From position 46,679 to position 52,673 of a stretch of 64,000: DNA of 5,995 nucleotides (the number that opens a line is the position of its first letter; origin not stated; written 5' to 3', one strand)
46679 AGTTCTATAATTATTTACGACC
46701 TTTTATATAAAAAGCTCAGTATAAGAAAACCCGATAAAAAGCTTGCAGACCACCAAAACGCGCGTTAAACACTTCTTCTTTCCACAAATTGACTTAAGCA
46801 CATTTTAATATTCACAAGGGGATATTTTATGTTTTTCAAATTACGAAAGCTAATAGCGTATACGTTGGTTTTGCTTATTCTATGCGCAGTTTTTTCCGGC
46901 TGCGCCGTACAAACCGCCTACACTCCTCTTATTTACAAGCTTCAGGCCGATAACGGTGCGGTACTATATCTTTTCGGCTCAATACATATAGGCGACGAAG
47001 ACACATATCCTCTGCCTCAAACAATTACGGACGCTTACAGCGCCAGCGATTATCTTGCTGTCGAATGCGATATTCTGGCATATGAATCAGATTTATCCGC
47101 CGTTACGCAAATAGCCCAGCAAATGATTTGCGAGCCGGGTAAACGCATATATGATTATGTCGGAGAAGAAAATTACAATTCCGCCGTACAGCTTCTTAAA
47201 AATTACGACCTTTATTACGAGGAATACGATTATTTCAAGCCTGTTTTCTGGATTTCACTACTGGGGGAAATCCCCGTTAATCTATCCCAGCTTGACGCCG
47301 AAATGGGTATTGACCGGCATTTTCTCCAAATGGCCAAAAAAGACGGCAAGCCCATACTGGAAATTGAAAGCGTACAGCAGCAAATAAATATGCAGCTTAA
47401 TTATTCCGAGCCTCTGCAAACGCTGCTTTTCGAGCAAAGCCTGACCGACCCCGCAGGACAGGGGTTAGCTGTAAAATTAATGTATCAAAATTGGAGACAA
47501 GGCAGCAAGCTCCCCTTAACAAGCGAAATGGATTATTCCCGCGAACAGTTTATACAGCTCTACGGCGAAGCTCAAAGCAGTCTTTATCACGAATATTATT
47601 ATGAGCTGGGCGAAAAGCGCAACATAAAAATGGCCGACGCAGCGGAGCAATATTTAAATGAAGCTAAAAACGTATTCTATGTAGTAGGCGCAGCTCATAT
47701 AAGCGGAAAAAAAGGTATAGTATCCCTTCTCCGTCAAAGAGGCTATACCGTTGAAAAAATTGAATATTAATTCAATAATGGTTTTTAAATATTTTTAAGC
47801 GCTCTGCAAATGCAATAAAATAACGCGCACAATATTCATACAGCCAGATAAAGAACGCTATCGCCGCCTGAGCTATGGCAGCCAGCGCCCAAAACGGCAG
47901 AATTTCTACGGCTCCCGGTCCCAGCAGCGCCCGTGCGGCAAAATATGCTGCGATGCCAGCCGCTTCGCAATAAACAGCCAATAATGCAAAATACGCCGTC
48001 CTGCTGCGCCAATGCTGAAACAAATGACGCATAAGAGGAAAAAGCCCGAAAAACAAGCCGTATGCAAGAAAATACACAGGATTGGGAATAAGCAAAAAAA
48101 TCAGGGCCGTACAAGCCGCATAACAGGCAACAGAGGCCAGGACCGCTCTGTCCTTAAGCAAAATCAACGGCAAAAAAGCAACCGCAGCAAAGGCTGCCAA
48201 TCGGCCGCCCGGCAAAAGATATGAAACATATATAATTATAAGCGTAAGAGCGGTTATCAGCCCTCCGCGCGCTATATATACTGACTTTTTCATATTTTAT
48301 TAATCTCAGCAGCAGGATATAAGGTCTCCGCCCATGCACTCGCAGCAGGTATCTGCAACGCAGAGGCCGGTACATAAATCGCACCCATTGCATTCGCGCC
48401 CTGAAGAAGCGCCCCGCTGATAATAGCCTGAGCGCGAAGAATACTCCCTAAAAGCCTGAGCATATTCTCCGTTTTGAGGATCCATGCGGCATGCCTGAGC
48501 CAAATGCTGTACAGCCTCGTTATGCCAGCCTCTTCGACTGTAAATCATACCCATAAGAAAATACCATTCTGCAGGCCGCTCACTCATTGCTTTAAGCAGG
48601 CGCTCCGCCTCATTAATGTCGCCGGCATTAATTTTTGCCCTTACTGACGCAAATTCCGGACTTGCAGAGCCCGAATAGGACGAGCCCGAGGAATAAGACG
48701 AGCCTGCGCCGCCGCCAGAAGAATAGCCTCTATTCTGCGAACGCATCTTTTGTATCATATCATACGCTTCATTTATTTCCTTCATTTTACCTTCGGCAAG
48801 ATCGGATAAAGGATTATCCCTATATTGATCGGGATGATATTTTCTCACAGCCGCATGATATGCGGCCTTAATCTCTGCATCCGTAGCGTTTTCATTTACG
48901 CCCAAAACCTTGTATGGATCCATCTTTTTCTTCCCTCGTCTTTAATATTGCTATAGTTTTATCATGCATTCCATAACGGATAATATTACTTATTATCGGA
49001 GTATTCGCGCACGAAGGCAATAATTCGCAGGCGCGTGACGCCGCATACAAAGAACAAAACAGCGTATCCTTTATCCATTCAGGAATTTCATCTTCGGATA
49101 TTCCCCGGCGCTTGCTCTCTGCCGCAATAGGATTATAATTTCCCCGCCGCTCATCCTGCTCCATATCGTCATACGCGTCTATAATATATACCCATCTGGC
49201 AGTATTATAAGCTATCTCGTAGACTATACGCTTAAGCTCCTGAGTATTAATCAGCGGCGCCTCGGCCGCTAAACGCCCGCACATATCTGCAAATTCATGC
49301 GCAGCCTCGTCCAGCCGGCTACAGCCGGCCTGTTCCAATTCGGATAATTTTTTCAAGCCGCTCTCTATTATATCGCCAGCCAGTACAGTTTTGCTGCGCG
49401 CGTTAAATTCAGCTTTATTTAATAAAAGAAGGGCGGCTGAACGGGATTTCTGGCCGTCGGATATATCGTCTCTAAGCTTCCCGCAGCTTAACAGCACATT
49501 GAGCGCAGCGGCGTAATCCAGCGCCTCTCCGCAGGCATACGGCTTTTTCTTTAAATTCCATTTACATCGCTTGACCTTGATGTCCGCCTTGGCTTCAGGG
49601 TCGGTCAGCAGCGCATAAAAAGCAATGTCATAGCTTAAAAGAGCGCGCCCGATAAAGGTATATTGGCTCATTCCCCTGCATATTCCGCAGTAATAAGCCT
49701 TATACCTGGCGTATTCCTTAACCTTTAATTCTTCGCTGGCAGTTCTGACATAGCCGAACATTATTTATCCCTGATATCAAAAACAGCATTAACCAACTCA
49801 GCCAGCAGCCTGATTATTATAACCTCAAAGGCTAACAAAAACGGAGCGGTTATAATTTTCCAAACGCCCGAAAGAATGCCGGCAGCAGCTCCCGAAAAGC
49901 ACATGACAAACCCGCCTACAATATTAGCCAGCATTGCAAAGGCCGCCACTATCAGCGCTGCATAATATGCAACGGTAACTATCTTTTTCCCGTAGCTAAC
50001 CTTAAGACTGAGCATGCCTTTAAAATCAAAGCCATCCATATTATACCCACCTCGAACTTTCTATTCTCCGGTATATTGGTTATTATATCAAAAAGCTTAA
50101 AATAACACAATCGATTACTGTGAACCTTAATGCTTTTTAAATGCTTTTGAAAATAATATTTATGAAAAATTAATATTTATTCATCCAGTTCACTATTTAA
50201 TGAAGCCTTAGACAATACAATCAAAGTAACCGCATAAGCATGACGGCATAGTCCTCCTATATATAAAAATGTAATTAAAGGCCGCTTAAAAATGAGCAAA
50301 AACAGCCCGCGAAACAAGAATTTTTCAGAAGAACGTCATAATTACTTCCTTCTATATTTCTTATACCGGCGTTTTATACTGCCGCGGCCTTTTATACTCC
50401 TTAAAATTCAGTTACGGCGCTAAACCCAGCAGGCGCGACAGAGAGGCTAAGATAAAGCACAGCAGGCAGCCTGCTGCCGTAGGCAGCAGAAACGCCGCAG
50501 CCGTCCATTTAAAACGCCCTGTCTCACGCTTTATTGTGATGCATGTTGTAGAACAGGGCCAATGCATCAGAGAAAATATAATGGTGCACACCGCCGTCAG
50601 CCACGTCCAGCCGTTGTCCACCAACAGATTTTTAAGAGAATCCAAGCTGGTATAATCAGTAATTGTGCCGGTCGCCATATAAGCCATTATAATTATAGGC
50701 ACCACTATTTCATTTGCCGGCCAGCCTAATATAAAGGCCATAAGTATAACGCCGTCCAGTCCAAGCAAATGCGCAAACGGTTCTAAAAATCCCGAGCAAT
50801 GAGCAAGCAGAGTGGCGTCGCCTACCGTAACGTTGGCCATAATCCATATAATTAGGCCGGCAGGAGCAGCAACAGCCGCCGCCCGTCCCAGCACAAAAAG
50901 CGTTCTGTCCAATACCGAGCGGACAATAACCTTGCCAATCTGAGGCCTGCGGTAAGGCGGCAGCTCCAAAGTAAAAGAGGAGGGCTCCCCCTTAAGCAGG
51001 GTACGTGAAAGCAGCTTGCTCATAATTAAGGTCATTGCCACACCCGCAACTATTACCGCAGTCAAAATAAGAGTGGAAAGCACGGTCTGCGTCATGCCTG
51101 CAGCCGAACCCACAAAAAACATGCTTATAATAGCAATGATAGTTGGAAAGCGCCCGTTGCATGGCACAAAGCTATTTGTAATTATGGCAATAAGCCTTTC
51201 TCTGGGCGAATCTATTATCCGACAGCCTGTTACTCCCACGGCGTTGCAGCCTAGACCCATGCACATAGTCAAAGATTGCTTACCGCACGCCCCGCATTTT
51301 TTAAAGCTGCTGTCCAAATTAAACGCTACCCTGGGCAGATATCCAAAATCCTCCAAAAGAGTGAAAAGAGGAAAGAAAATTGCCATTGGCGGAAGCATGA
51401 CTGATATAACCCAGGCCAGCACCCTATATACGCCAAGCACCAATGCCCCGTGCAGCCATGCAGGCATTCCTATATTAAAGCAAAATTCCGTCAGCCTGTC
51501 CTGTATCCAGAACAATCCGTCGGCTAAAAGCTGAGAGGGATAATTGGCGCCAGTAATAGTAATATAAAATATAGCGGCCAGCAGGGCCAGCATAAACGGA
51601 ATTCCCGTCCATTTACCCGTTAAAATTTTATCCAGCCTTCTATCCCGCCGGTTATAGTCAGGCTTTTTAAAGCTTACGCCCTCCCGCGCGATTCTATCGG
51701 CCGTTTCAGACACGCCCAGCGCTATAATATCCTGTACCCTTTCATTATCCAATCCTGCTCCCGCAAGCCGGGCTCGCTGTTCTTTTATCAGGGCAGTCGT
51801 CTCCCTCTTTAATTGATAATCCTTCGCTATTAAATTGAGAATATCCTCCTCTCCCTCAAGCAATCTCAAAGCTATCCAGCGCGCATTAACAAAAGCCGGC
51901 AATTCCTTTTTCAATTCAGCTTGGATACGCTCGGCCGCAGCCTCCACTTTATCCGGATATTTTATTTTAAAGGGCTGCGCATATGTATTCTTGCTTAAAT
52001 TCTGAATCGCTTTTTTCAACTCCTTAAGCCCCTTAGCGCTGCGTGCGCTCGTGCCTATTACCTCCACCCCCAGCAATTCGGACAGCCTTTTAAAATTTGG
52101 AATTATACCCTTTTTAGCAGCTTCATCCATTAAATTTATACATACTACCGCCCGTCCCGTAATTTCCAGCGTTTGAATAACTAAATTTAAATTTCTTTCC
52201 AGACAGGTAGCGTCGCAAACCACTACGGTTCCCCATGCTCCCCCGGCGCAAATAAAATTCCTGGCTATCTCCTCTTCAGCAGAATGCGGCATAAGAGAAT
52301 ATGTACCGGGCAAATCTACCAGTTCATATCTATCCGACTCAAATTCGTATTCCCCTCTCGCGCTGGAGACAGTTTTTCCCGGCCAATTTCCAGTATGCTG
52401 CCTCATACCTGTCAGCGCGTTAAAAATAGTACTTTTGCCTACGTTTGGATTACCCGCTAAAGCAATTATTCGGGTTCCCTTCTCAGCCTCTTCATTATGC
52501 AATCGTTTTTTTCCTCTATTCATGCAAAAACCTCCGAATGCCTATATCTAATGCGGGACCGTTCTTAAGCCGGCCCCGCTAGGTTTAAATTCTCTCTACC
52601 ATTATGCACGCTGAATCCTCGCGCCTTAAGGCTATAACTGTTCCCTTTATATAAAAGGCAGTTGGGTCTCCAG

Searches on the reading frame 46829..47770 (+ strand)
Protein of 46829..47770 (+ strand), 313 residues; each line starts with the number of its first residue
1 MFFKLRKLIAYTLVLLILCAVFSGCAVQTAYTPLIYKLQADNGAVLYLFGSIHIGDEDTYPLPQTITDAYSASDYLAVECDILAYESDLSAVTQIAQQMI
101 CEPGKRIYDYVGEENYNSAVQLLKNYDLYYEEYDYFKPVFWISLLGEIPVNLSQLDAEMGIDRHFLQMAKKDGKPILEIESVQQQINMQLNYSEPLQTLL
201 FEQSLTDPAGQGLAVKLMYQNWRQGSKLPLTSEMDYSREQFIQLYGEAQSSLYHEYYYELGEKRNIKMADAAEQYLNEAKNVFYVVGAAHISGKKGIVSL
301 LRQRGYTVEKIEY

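Call 50: search_protein_families(library=pfam, proteins=[window:46829-47770:+], max_evalue=0.00001)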
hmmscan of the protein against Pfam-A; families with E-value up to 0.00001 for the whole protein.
window:46829-47770:+ (313 aa): 1 family
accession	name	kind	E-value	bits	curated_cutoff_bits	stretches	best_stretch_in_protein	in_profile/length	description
PF01963.22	TraB_PrgY_gumN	-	1.6e-54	186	26.8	1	38-309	5-262/263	TraB/PrgY/gumN family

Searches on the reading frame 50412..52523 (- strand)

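Call 50: search_protein_families(library=pfam, proteins=[window:50412-52523:-], max_evalue=0.00001)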
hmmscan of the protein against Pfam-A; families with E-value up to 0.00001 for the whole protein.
window:50412-52523:- (703 aa): 6 families
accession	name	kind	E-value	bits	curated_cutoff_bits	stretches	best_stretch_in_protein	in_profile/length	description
PF02421.24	FeoB_N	-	3.8e-55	186.1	27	1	20-173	3-156/156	Ferrous iron transport protein B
PF07670.19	Gate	-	5e-27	94.8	29.6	2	375-467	3-102/104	Nucleoside recognition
PF07664.17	FeoB_C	-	5.1e-17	61.8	26.6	1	488-536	2-51/54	Ferrous iron transport protein B C terminus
PF01926.29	MMR_HSR1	-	5.5e-17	62.3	21.9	1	20-115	2-96/113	50S ribosome-binding GTPase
PF17910.6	FeoB_Cyto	-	2.3e-11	44.4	23.4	1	189-283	1-89/90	FeoB cytosolic helical domain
PF03193.22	RsgA_GTPase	-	4e-06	27.2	30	0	17-45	106-135/174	RsgA GTPase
